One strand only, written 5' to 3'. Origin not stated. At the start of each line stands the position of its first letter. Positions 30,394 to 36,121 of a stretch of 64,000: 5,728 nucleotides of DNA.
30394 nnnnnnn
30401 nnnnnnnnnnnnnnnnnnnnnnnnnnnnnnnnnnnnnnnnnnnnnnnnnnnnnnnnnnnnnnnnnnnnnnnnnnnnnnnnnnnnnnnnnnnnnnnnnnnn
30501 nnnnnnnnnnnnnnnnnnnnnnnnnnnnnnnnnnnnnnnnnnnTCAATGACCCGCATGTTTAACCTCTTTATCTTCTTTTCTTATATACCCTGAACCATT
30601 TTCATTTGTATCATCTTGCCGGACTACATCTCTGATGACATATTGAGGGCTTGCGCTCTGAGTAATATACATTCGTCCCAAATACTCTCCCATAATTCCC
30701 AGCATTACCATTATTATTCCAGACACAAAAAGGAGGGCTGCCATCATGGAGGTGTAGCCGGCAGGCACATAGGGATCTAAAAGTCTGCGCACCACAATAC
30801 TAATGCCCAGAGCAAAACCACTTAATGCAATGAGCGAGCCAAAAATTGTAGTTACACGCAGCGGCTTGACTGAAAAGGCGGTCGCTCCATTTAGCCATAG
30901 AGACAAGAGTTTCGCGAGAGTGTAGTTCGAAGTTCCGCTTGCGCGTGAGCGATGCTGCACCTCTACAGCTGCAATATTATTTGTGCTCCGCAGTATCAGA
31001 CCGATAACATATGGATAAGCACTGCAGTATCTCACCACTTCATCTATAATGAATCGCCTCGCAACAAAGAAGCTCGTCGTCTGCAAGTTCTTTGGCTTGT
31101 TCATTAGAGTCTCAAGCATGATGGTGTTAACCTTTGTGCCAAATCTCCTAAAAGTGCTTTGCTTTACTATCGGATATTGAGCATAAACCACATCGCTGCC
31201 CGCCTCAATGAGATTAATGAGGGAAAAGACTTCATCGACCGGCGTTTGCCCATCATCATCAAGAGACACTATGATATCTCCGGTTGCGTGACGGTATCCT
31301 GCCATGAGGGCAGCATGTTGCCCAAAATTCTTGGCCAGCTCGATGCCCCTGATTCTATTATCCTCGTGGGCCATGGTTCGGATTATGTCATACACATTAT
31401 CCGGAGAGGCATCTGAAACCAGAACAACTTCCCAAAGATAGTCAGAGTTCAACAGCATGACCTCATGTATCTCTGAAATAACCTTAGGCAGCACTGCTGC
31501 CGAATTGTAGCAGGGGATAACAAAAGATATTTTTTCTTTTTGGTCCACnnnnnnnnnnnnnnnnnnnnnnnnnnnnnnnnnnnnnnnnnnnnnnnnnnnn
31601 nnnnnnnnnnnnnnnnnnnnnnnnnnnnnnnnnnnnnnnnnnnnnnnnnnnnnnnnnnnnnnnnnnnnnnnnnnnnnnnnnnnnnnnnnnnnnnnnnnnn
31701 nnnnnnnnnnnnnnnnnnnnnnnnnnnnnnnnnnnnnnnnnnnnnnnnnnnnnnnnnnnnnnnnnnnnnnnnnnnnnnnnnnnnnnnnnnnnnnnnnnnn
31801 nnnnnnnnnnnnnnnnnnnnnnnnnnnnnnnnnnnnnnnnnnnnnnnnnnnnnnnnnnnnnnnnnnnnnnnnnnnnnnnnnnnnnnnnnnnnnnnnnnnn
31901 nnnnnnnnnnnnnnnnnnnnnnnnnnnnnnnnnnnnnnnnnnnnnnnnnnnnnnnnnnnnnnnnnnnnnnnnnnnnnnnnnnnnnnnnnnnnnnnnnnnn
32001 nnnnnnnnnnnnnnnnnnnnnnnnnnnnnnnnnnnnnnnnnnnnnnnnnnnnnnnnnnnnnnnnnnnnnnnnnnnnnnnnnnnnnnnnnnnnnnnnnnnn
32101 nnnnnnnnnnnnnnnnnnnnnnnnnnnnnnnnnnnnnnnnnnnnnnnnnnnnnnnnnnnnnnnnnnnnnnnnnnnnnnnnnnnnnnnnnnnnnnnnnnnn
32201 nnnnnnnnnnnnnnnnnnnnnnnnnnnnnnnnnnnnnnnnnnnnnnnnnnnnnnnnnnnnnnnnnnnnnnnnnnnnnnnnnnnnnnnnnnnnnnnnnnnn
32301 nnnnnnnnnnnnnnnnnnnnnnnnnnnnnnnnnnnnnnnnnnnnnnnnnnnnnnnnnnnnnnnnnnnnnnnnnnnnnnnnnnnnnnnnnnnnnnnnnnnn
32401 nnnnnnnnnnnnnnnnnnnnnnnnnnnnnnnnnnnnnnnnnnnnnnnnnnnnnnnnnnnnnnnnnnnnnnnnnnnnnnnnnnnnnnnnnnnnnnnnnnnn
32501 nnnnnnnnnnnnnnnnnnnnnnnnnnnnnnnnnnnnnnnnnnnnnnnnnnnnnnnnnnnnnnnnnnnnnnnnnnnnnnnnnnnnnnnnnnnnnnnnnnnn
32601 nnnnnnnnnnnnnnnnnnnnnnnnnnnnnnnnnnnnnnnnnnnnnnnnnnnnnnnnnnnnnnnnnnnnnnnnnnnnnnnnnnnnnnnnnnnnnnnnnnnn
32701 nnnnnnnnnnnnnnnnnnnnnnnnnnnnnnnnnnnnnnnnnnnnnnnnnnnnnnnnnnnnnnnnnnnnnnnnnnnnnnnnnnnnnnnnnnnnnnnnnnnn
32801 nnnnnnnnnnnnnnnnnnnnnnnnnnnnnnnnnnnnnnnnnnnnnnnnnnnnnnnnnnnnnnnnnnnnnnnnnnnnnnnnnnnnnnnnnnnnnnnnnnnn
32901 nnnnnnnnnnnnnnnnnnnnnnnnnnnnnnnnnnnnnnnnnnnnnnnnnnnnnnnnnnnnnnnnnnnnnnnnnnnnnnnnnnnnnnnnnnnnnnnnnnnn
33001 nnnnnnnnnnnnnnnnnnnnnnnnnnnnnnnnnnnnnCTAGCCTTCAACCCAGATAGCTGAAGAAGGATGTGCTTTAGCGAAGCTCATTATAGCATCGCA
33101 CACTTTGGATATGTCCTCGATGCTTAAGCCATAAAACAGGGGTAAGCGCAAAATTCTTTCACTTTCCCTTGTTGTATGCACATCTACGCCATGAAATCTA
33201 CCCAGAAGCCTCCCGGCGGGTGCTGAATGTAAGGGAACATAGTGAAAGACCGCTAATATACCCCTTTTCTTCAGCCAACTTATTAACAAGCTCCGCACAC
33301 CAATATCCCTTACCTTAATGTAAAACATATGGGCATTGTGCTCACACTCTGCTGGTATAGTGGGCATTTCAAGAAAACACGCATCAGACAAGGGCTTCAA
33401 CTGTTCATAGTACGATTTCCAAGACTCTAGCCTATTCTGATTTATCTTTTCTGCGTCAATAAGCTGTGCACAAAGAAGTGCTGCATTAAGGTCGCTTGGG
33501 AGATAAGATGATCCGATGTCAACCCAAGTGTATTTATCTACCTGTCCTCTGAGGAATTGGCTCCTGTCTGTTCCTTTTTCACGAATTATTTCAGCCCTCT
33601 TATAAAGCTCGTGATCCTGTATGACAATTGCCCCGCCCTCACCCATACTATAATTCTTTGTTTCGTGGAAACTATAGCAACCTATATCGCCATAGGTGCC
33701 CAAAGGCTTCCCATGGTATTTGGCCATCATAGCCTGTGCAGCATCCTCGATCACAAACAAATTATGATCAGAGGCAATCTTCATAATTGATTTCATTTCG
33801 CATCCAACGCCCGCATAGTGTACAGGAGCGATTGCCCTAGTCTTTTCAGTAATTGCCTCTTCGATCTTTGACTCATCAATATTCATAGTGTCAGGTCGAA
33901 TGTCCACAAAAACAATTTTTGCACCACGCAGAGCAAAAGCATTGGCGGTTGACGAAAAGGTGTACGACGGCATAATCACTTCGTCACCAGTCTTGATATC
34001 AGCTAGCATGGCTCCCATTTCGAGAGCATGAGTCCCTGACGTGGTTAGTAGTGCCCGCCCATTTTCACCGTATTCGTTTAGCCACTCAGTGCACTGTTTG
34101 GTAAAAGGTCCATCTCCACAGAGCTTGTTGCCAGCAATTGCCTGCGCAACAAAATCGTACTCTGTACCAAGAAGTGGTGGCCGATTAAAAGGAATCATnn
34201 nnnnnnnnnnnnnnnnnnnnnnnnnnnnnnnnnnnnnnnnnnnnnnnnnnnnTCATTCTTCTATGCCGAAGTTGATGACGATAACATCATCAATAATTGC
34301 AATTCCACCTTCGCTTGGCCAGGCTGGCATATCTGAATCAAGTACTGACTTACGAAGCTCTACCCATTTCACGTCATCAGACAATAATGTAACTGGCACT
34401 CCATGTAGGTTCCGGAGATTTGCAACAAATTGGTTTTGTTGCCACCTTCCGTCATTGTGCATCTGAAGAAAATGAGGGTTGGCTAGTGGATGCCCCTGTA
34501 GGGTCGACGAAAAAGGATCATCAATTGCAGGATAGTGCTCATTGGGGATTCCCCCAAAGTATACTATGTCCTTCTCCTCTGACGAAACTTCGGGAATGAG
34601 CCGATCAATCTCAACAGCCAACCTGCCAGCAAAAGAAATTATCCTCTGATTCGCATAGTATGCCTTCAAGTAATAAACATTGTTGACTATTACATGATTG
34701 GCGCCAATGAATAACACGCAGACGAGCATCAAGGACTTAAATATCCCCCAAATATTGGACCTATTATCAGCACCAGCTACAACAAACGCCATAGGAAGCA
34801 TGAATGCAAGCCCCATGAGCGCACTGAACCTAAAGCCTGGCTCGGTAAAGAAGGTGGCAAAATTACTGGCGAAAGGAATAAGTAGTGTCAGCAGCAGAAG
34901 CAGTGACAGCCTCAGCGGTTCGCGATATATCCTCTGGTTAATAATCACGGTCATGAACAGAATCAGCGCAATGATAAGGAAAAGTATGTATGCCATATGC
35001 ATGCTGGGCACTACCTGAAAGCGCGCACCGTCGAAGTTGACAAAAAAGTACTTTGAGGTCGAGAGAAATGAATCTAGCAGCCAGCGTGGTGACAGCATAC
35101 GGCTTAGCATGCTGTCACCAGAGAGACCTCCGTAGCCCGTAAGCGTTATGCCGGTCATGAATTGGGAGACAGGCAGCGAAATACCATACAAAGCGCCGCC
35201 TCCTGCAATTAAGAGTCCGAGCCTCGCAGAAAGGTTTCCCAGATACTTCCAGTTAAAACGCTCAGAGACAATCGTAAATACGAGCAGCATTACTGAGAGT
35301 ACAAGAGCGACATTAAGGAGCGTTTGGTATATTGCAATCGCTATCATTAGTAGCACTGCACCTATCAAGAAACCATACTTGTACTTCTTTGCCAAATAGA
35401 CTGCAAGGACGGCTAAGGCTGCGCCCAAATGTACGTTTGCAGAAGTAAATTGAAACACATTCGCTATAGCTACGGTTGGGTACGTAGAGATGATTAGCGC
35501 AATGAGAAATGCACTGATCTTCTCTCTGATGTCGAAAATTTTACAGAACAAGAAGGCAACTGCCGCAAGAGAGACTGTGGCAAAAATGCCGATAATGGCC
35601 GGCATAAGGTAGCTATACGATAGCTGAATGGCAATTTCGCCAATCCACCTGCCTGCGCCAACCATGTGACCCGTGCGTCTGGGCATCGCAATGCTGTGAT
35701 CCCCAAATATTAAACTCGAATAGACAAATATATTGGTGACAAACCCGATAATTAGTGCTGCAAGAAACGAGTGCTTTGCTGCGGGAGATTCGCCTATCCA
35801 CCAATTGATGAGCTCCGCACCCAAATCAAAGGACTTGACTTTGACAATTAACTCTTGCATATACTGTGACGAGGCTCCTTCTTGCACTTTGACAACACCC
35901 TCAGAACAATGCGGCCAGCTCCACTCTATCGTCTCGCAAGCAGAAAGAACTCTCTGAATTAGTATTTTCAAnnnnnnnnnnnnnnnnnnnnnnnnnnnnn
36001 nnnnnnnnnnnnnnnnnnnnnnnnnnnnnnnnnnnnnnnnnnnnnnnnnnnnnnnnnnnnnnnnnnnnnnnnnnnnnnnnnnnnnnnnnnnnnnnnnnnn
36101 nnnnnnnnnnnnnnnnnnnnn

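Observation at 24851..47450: About 22-kb low-GC cell-wall glycopolymer island inserted beside tRNA-Ala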

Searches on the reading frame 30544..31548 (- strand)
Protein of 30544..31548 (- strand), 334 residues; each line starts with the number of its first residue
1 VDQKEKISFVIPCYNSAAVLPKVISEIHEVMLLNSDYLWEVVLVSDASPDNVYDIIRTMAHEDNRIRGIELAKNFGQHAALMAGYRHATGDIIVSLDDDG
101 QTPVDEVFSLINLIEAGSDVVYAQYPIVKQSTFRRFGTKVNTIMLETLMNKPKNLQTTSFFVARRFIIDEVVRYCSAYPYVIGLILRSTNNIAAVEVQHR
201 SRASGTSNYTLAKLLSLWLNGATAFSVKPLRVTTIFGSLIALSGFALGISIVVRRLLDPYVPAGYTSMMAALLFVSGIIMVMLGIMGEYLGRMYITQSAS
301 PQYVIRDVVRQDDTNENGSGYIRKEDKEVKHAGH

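Call 6: search_protein_families(library=pfam, proteins=[window:30544-31548:-], max_evalue=0.01)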
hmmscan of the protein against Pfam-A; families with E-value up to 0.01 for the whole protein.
window:30544-31548:- (334 aa): 3 families
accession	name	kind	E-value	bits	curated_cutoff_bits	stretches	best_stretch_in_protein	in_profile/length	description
PF00535.33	Glycos_transf_2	-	4.4e-29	102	23.3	1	8-168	1-164/168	Glycosyl transferase family 2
PF13641.12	Glyco_tranf_2_3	-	4.6e-08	33.8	27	1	7-99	3-96/230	Glycosyltransferase like family 2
PF10111.15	Glyco_tranf_2_2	-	0.00049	20.1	27.3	1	27-115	15-107/276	Glycosyltransferase like family 2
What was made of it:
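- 30544..31548 (-): GtrB/ArnC/PgfS-like polyprenyl-phosphate glycosyltransferase (GT2 with C-terminal transmembrane helices). Pfam GT2 (call 6).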

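Call 26: search_protein_families(library=ncbifam, proteins=[window:30544-31548:-], max_evalue=0.00001)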
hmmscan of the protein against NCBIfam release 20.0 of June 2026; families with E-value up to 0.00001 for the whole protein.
window:30544-31548:- (334 aa): 16 families
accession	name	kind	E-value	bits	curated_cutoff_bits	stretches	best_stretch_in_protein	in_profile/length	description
NF007986.1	PRK10714.1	equivalog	3.4e-53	180.7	529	1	4-312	5-315/316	undecaprenyl-phosphate 4-deoxy-4-formamido-L-arabinose transferase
NF047588.1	GlcsyltransPgfSStrep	equivalog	3e-41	141.6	500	1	6-307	2-304/308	glycosyltransferase PgfS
TIGR03937.1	PgaC_IcaA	equivalog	3.7e-15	55.8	422.3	1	2-100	42-136/407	poly-beta-1,6-N-acetyl-D-glucosamine synthase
NF047683.1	TeichurnBiosyTuaG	equivalog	4.6e-13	49.4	400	1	2-113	3-110/252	teichuronic acid biosynthesis protein TuaG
NF041875.1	EPS_EpsD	equivalog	5.2e-12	45.8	370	1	7-121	1-111/325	exopolysaccharide biosynthesis glycosyltransferase EpsD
NF058614.1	PPMAGASynPpgS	equivalog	2.3e-08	33.7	370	1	9-121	4-109/226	polyprenyl-phospho-N-acetylgalactosaminyl synthase PpgS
NF038302.1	EPS_HpsE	equivalog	4.8e-08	32.3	300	1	7-104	3-101/307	hormogonium polysaccharide biosynthesis glycosyltransferase HpsE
NF007482.0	PRK10073.1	equivalog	5.1e-08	32.3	423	1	1-101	2-97/334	glycosyltransferase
TIGR04182.1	glyco_TIGR04182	equivalog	5.9e-08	32.4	325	0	190-290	181-282/293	S-layer glycoprotein N-glycosyltransferase AglJ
TIGR03111.1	glyc2_xrt_Gpos1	hypoth_equivalog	2.3e-07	30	363.95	1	6-120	50-162/439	TIGR03111 family XrtG-associated glycosyltransferase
NF053739.1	GlytfEpsEBac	equivalog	3.3e-07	29.6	450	1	6-101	2-94/265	glycosyltransferase EpsE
TIGR04242.1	nodulat_NodC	equivalog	4.7e-07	29.1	550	1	5-112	48-154/395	chitooligosaccharide synthase NodC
NF050050.1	ProtGlycPglI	equivalog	7.2e-07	28.9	500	1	5-131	2-125/306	GalNAc(5)-diNAcBac-PP-undecaprenol beta-1,3-glucosyltransferase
TIGR03965.1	mycofact_glyco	equivalog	2.5e-06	26.6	280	1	3-99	72-164/467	mycofactocin biosynthesis glycosyltransferase MftF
NF041391.1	DPhHxTase_Halo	equivalog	3.2e-06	26.3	375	1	13-188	3-169/213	dolichyl-phosphate hexose transferase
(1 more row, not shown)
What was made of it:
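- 30544..31548 (-): NCBIfam full-length matches to ArnC (181 bits) and PgfS (142 bits), both below the equivalog cut-offs (call 26).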

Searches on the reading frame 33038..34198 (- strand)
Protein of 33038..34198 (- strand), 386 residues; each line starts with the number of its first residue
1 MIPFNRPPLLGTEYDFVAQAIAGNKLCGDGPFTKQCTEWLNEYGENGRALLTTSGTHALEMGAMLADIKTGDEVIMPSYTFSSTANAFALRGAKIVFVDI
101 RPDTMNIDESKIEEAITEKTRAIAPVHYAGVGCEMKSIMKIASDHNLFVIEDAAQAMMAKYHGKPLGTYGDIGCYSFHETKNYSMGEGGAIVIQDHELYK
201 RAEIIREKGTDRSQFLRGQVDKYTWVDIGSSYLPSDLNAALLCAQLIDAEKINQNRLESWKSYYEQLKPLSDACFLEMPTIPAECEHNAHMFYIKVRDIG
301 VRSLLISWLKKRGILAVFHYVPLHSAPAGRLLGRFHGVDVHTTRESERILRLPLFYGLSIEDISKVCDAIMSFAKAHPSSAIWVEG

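Call 6: search_protein_families(library=pfam, proteins=[window:33038-34198:-], max_evalue=0.01)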
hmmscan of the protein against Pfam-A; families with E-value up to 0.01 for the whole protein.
window:33038-34198:- (386 aa): 5 families
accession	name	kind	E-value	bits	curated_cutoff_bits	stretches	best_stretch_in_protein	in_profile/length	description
PF01041.23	DegT_DnrJ_EryC1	-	3e-89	300.2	19.8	1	17-370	11-359/360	DegT/DnrJ/EryC1/StrS aminotransferase family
PF00155.27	Aminotran_1_2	-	1.8e-09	37.7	19.7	1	34-123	49-150/361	Aminotransferase class I and II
PF00266.25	Aminotran_5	-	2.9e-07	30.2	21.5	1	50-159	65-182/371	Aminotransferase class-V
PF01053.26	Cys_Met_Meta_PP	-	9.8e-07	28.1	27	1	45-204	66-224/381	Cys/Met metabolism PLP-dependent enzyme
PF01212.27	Beta_elim_lyase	-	0.00031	20.6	27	1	17-203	18-221/288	Beta-eliminating lyase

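Call 26: search_protein_families(library=ncbifam, proteins=[window:33038-34198:-], max_evalue=0.00001)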
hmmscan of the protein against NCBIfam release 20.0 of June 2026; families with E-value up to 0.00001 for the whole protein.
window:33038-34198:- (386 aa): 23 families
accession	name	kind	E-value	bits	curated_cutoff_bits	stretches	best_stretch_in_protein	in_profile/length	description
TIGR02379.1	ECA_wecE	subfamily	1.1e-185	616.8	434.85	1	1-373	1-374/376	dTDP-4-amino-4,6-dideoxy-D-glucose transaminase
NF008687.0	PRK11706.1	equivalog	7.1e-183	607.5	375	1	1-374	1-374/375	dTDP-4-amino-4,6-dideoxygalactose transaminase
TIGR03588.1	PseC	equivalog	2e-64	217.8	423.5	1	1-372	1-378/380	UDP-4-amino-4,6-dideoxy-N-acetyl-beta-L-altrosamine transaminase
NF008658.2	PRK11658.1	equivalog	3.6e-59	200.3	631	1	2-373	5-376/379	UDP-4-amino-4-deoxy-L-arabinose aminotransferase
TIGR04181.1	NHT_00031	hypoth_equivalog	6.4e-51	173.3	420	1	2-328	1-334/359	LegC family aminotransferase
NF011936.0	PRK15407.1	equivalog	4.5e-43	147.6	423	1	66-314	108-374/440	lipopolysaccharide biosynthesis protein RfbH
TIGR04427.1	PLP_DesI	equivalog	7.9e-43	147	650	1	17-371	38-380/390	dTDP-4-dehydro-6-deoxyglucose aminotransferase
NF005817.0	PRK07683.1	equivalog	6.7e-11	41.5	575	1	43-153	86-201/387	aminotransferase A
NF041364.1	GntC_guanitoxin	equivalog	5.9e-10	38.6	415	1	51-154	64-175/356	guanitoxin biosynthesis PLP-dependent (S)-gamma-hydroxy-L-arginine cyclodehydratase GntC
NF006569.0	PRK09082.1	subfamily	3.1e-09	36.4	420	1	51-152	96-202/386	methionine aminotransferase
NF005816.0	PRK07682.1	equivalog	6.7e-09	34.8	620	1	42-157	86-207/390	aminotransferase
NF005855.0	PRK07777.1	equivalog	2e-08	33.9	553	1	38-153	81-203/391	pyridoxal phosphate-dependent aminotransferase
NF004770.0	PRK06108.1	subfamily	2.3e-08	33.3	422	1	46-153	96-210/396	pyridoxal phosphate-dependent aminotransferase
NF004621.0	PRK05957.1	equivalog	2.9e-08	32.8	498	1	48-156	90-203/389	pyridoxal phosphate-dependent aminotransferase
NF006488.0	PRK08912.1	equivalog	2.5e-07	30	498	1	50-123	91-163/387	aminotransferase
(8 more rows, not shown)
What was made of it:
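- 33038..34198 (-): WecE-type dTDP-4-keto-6-deoxyglucose 4-aminotransferase. NCBIfam TIGR02379 617 bits (cut-off 435) and NF008687 607 bits (cut-off 375) (call 26).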

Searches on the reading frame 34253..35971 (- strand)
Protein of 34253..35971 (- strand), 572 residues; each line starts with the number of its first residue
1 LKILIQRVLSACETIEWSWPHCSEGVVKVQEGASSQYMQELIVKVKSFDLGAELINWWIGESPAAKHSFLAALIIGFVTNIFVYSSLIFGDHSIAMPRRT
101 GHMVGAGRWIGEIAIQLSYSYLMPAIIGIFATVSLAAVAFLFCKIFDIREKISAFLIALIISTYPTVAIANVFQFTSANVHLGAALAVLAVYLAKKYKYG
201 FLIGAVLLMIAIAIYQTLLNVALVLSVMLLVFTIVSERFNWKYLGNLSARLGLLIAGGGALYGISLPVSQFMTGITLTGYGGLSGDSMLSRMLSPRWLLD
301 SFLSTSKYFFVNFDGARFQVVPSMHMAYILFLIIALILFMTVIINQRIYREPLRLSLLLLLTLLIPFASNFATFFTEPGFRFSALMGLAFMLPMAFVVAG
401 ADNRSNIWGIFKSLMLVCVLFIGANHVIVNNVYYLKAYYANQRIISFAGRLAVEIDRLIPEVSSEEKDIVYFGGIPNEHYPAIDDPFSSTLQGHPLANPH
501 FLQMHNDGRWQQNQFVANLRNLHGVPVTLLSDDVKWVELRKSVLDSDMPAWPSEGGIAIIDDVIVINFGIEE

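Call 6: search_protein_families(library=pfam, proteins=[window:34253-35971:-], max_evalue=0.01)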
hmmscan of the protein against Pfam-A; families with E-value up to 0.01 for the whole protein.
window:34253-35971:- (572 aa): 1 family
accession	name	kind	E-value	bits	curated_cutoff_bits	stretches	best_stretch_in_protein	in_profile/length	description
PF14264.12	Glucos_trans_II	-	9.5e-31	107.5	30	1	87-393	8-316/317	Glucosyl transferase GtrII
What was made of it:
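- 34253..35971 (-): GtrII-like membrane glucosyltransferase (GT-C-like). Pfam PF14264, 107.5 bits against a cut-off of 30 (call 6).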

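Call 26: search_protein_families(library=ncbifam, proteins=[window:34253-35971:-], max_evalue=0.00001)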
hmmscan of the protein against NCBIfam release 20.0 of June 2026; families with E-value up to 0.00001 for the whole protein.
window:34253-35971:- (572 aa): 0 families
